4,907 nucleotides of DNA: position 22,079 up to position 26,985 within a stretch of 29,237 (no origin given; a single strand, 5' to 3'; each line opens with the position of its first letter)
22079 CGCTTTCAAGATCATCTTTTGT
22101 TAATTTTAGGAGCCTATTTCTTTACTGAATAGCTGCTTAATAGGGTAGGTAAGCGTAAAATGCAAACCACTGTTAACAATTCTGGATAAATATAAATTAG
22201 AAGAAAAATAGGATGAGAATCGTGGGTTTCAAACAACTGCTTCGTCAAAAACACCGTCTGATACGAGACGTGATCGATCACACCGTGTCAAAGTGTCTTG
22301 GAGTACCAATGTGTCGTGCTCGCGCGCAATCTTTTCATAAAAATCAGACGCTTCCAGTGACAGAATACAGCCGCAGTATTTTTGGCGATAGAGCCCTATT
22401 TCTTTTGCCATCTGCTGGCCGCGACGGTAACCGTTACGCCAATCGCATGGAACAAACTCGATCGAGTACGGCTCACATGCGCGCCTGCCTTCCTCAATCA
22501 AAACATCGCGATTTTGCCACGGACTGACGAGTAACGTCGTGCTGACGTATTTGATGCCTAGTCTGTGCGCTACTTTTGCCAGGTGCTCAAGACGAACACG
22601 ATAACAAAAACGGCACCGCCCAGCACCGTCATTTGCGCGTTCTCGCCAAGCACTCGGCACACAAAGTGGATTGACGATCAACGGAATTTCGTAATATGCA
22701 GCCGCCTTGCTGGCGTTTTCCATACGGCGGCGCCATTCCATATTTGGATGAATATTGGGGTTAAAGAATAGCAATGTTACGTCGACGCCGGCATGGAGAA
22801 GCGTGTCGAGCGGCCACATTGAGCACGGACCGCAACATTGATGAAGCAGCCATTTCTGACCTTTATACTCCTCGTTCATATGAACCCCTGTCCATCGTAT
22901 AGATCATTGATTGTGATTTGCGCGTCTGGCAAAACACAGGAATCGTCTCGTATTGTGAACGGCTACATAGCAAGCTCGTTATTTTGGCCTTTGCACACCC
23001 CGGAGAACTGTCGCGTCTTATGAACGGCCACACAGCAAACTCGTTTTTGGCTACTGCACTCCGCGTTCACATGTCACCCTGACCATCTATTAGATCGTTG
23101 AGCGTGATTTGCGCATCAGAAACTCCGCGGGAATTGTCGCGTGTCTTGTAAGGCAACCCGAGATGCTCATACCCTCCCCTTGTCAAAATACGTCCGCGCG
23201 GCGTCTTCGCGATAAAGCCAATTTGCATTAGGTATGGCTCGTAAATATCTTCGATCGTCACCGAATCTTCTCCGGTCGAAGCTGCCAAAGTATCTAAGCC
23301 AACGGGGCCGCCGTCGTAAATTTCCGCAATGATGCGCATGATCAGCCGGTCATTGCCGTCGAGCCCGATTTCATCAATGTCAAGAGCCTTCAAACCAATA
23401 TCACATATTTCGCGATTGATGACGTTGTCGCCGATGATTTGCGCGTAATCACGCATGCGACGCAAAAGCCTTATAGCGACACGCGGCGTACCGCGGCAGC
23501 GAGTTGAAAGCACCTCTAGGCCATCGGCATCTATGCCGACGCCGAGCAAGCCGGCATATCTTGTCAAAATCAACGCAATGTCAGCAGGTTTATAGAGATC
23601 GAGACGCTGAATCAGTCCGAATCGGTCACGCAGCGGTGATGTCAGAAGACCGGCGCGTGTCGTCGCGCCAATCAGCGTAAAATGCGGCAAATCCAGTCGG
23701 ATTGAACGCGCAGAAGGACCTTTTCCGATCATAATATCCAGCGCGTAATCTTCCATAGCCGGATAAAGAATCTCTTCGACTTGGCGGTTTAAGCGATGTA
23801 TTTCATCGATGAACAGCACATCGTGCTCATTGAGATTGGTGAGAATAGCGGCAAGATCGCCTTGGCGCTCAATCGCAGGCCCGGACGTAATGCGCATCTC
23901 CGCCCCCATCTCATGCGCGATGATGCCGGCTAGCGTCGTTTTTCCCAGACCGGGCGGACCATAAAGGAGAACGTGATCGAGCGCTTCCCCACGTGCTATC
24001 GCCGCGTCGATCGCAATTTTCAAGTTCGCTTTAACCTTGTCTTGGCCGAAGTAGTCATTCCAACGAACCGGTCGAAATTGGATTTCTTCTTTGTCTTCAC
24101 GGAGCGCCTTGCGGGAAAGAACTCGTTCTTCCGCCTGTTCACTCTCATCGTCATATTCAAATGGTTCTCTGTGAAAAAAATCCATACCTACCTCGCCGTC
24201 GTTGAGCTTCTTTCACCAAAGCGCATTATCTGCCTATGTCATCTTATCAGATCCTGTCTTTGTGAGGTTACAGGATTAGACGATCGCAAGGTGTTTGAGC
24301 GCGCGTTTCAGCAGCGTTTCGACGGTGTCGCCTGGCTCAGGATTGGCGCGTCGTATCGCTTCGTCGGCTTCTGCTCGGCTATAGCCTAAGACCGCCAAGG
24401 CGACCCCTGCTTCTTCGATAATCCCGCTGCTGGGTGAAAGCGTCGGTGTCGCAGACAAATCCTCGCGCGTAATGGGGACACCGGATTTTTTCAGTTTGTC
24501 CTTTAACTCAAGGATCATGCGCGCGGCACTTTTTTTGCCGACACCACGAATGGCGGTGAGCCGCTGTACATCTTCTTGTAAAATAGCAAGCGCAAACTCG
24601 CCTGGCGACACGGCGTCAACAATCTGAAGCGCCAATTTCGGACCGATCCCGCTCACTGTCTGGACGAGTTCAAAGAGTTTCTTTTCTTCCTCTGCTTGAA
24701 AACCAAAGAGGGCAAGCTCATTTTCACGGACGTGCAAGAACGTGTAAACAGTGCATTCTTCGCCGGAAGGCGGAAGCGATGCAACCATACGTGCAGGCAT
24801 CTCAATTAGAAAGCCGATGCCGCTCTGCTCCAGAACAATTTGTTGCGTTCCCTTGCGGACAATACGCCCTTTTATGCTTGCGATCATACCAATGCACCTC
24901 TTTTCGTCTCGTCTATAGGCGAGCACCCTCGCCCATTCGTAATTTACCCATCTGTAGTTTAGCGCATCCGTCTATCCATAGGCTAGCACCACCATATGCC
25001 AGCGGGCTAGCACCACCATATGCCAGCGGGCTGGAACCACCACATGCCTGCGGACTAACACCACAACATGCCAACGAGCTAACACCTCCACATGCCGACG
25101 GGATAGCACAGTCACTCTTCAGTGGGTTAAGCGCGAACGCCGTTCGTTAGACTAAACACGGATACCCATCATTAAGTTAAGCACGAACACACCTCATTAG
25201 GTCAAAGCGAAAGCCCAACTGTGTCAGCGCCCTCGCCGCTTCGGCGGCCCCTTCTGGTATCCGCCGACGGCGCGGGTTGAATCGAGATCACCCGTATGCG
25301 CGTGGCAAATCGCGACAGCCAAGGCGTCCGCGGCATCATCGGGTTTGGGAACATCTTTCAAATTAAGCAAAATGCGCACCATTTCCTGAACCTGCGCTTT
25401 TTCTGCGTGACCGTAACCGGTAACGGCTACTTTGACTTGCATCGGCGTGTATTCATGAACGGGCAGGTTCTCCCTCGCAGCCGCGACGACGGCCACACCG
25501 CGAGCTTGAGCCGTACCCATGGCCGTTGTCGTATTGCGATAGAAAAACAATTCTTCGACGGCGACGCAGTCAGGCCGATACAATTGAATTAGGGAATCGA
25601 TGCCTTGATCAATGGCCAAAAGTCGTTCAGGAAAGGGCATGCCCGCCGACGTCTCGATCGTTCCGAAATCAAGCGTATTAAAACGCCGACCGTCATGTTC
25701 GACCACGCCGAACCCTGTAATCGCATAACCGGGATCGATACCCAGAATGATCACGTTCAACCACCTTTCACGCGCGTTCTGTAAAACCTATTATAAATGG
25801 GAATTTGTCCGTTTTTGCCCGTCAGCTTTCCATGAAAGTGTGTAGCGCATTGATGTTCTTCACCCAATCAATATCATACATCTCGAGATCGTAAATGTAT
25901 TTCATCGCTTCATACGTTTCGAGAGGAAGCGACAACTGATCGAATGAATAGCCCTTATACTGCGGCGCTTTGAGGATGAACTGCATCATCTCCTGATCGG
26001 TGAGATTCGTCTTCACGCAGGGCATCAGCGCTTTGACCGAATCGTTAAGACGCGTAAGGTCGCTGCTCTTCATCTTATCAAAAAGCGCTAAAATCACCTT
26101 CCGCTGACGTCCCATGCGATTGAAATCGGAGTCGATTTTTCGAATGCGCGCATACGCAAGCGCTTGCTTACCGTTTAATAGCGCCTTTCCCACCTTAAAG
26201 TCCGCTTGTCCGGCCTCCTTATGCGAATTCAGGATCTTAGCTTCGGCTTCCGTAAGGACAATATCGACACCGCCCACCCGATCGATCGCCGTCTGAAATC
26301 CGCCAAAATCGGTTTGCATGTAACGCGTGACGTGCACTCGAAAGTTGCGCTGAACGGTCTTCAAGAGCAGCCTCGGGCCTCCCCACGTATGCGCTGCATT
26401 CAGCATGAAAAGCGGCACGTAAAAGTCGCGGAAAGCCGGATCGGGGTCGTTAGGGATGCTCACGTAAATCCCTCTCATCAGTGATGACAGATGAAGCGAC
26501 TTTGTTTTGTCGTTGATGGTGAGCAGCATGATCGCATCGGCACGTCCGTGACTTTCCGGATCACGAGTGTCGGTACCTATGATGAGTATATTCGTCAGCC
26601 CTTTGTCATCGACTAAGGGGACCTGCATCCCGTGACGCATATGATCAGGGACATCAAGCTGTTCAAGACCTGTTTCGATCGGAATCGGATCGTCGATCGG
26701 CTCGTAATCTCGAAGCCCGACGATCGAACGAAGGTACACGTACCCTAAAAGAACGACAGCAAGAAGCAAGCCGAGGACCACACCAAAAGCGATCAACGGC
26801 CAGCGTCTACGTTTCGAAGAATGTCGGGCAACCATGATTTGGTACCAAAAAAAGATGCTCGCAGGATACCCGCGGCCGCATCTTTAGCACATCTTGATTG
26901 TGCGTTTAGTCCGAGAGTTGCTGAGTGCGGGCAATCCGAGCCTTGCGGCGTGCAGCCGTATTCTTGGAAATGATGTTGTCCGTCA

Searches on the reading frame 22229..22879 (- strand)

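Call 11: search_protein_families(library=pfam, proteins=[window:22229-22879:-], max_evalue=0.001)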
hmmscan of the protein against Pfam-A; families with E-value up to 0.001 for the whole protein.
window:22229-22879:- (216 aa): 1 family
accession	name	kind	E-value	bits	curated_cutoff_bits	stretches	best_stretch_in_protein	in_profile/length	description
PF02677.20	QueH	-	6.2e-52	176.7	23.5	1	11-176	2-174/175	Epoxyqueuosine reductase QueH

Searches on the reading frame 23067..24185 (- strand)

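Call 11: search_protein_families(library=pfam, proteins=[window:23067-24185:-], max_evalue=0.001)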
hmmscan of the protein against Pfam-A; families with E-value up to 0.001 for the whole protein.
window:23067-24185:- (372 aa): 10 families
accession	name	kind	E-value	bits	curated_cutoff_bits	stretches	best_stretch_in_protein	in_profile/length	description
PF05496.18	RuvB_N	-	2.1e-81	271.8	27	1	38-195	2-159/159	Holliday junction DNA helicase RuvB P-loop domain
PF05491.19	RuvB_C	-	2.7e-24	85.3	24.7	1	272-342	1-71/72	RuvB C-terminal winged helix domain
PF17864.7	AAA_lid_4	-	1.7e-22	79.4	27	1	198-271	1-74/74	RuvB AAA lid domain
PF00004.35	AAA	-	2.3e-21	77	21.2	1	72-195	1-129/131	ATPase family associated with various cellular activities (AAA)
PF07728.20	AAA_5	-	3.6e-10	40.4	22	1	71-189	1-139/139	AAA domain (dynein-related subfamily)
PF01078.27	Mg_chelatase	-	6.7e-06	26.1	20.3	0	44-89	4-42/207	Magnesium chelatase, subunit ChlI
PF13191.12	AAA_16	-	1.2e-05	26.3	32.6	1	47-106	4-62/167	AAA ATPase domain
PF00910.28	RNA_helicase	-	7.8e-05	23.5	21.5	1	72-137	1-68/105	RNA helicase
PF20720.3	nSTAND3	-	0.00035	20.7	27.2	1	62-128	10-73/155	Novel STAND NTPase 3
PF05673.19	DUF815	-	0.00095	18.8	23.8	0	37-129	22-116/249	Protein of unknown function (DUF815)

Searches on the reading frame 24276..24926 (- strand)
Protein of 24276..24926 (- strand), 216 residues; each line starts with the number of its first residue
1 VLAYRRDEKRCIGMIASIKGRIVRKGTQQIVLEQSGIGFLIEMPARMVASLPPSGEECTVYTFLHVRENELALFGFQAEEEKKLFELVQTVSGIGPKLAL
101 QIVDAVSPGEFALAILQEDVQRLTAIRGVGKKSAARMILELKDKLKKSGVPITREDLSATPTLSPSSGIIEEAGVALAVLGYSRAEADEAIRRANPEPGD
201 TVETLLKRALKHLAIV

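Call 11: search_protein_families(library=pfam, proteins=[window:24276-24926:-], max_evalue=0.001)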
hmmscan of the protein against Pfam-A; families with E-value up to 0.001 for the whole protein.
window:24276-24926:- (216 aa): 5 families
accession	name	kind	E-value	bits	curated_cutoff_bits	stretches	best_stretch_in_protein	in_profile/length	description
PF01330.27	RuvA_N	-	4.6e-18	65.5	23.6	1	14-75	1-61/61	RuvA N terminal domain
PF14520.12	HHH_5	-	1.3e-15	58.1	27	1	85-143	1-57/57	Helix-hairpin-helix domain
PF07499.19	RuvA_C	-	1.2e-11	45.3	24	1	170-214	3-47/47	RuvA, C-terminal domain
PF00633.29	HHH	-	4e-05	23.7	24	0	85-104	11-29/30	Helix-hairpin-helix motif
PF21176.3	RecR_HhH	-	0.00032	20.9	27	0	120-141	5-26/45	RecR, helix-hairpin-helix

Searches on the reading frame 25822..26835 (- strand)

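Call 11: search_protein_families(library=pfam, proteins=[window:25822-26835:-], max_evalue=0.001)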
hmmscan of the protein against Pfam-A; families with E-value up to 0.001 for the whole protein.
window:25822-26835:- (337 aa): 1 family
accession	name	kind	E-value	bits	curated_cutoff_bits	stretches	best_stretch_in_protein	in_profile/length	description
PF03816.19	LytR_cpsA_psr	-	5e-35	121.3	24.6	1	98-257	1-150/150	LytR_cpsA_psr family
